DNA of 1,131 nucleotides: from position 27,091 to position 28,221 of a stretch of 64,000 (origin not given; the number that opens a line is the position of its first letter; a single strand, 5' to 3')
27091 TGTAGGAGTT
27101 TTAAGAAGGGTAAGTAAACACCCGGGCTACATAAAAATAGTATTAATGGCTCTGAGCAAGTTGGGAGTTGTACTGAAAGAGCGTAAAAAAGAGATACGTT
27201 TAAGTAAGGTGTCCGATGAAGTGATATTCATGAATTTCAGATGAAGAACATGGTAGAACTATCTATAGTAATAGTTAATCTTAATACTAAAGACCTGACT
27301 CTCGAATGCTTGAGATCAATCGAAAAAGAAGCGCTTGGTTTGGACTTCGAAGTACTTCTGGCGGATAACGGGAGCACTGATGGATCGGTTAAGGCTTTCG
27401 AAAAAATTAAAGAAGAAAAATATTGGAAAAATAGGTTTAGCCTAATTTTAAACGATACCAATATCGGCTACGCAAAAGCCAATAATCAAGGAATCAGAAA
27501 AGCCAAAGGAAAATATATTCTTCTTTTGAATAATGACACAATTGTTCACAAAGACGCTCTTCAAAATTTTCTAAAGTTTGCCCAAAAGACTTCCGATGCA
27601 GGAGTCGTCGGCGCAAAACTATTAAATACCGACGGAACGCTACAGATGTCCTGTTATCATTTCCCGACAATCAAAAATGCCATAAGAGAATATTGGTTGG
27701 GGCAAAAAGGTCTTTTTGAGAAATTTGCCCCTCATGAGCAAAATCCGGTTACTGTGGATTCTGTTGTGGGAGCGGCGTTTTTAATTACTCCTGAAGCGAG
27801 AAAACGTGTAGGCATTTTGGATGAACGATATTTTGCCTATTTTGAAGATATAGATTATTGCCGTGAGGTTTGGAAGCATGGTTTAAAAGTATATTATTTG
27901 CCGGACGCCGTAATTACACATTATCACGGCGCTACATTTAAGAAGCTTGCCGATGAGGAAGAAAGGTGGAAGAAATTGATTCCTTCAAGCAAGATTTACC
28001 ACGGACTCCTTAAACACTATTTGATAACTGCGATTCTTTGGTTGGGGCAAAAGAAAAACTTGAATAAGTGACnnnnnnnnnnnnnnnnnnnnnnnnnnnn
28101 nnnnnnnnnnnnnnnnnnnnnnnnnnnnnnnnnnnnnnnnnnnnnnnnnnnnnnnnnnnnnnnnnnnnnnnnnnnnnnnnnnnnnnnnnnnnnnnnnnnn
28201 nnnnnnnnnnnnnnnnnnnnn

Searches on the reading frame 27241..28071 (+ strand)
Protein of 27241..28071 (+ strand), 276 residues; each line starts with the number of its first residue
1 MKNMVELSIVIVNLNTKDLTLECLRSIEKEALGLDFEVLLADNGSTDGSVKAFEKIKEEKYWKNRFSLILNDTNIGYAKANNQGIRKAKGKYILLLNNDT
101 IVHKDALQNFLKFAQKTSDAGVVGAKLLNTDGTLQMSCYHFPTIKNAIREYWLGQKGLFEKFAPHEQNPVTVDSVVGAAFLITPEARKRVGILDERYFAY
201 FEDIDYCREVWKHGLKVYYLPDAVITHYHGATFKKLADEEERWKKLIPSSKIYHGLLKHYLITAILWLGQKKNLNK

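Call 9: search_protein_families(library=pfam, proteins=[window:27241-28071:+], max_evalue=0.01)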
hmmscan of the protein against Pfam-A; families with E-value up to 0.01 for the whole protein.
window:27241-28071:+ (276 aa): 5 families
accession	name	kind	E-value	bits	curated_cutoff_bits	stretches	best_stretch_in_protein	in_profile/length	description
PF00535.33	Glycos_transf_2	-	1.1e-24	87.7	23.3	1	8-139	1-128/168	Glycosyl transferase family 2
PF13641.12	Glyco_tranf_2_3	-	1.4e-22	81.3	27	1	7-243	3-227/230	Glycosyltransferase like family 2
PF13712.12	Glyco_tranf_2_5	-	1.1e-08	35.6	27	1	76-245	40-204/210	Glycosyltransferase like family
PF10111.15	Glyco_tranf_2_2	-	3.2e-07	30.6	27.3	1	33-117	27-109/276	Glycosyltransferase like family 2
PF13632.12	Glyco_trans_2_3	-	9.6e-06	26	27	1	92-246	1-142/198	Glycosyl transferase family group 2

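Call 57: search_solved_structures(query=window:27241-28071:+, max_evalue=0.001)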
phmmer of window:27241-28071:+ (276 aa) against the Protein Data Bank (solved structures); distinct sequences matched with E-value up to 0.001: 10.
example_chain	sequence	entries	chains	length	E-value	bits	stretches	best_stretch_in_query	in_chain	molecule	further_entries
2z87_A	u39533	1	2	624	2.7e-11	46.4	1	6-143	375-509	Chondroitin synthase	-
2z86_A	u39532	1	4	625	2.7e-11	46.4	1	6-143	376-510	Chondroitin synthase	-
5hea_A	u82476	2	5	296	1.4e-08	37.5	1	6-131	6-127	Putative glycosyltransferase (GalT1)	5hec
5tze_C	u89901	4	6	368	1.9e-07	33.8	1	7-135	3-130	Glycosyl transferase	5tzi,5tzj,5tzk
5tz8_A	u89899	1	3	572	4.3e-07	32.6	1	7-135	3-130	Glycosyl transferase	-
6p61_A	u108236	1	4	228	1.1e-06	31.2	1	2-116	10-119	Glycosyltransferase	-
8bz4_A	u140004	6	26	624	2.3e-06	30.3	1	3-132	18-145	Glycosyltransferase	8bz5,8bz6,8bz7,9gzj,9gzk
8bz8_A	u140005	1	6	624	3.5e-06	29.7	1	3-132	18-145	Glycosyltransferase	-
3bcv_A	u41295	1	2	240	4.2e-05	26.1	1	6-134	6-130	Putative glycosyltransferase protein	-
6h1j_A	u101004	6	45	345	6.7e-05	25.4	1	4-124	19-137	Probable ss-1,3-N-acetylglucosaminyltransferase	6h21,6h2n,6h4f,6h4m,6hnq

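Call 59: search_protein_families(library=ncbifam, proteins=[window:27241-28071:+], max_evalue=0.00001)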
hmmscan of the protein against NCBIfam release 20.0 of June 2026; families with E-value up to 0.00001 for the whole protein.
window:27241-28071:+ (276 aa): 16 families
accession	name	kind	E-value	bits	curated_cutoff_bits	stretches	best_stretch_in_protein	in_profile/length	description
TIGR01556.1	rhamnosyltran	subfamily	2.9e-18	66.1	200.55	1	21-234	7-207/281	rhamnosyltransferase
NF041875.1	EPS_EpsD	equivalog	1.9e-15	57.1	370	1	7-235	1-215/325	exopolysaccharide biosynthesis glycosyltransferase EpsD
TIGR03111.1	glyc2_xrt_Gpos1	hypoth_equivalog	1e-14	54.2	363.95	1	4-133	48-176/439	TIGR03111 family XrtG-associated glycosyltransferase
TIGR03965.1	mycofact_glyco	equivalog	2.5e-13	49.7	280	1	6-237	75-290/467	mycofactocin biosynthesis glycosyltransferase MftF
NF007482.0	PRK10073.1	equivalog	5.2e-13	48.7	423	1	2-116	3-112/334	glycosyltransferase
NF038302.1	EPS_HpsE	equivalog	1.6e-12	47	300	1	6-227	2-222/307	hormogonium polysaccharide biosynthesis glycosyltransferase HpsE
NF047683.1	TeichurnBiosyTuaG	equivalog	2.9e-12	46.8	400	1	5-134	6-132/252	teichuronic acid biosynthesis protein TuaG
TIGR04009.1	wcaE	equivalog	9.3e-12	44.7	369.2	1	7-130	3-123/248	colanic acid biosynthesis glycosyltransferase WcaE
TIGR03937.1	PgaC_IcaA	equivalog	3.1e-11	42.9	422.3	1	3-123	43-159/407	poly-beta-1,6-N-acetyl-D-glucosamine synthase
TIGR04242.1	nodulat_NodC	equivalog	3.3e-11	42.8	550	1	9-125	52-163/395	chitooligosaccharide synthase NodC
TIGR04283.1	glyco_like_mftF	equivalog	2.1e-10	40.6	182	1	7-159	1-142/221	TIGR04283 family arsenosugar biosynthesis glycosyltransferase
NF053739.1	GlytfEpsEBac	equivalog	1.4e-09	37.3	450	1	8-133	4-126/265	glycosyltransferase EpsE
NF050050.1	ProtGlycPglI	equivalog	3.7e-09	36.4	500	1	5-135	2-128/306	GalNAc(5)-diNAcBac-PP-undecaprenol beta-1,3-glucosyltransferase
NF038299.1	EPS_HpsN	equivalog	1.9e-07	30.4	425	1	7-229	3-222/317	hormogonium polysaccharide biosynthesis glycosyltransferase HpsN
NF041394.1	GtaseAglG_Halo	equivalog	5.1e-06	26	440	0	20-128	18-120/304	glucosyl-dolichyl phosphate glucuronosyltransferase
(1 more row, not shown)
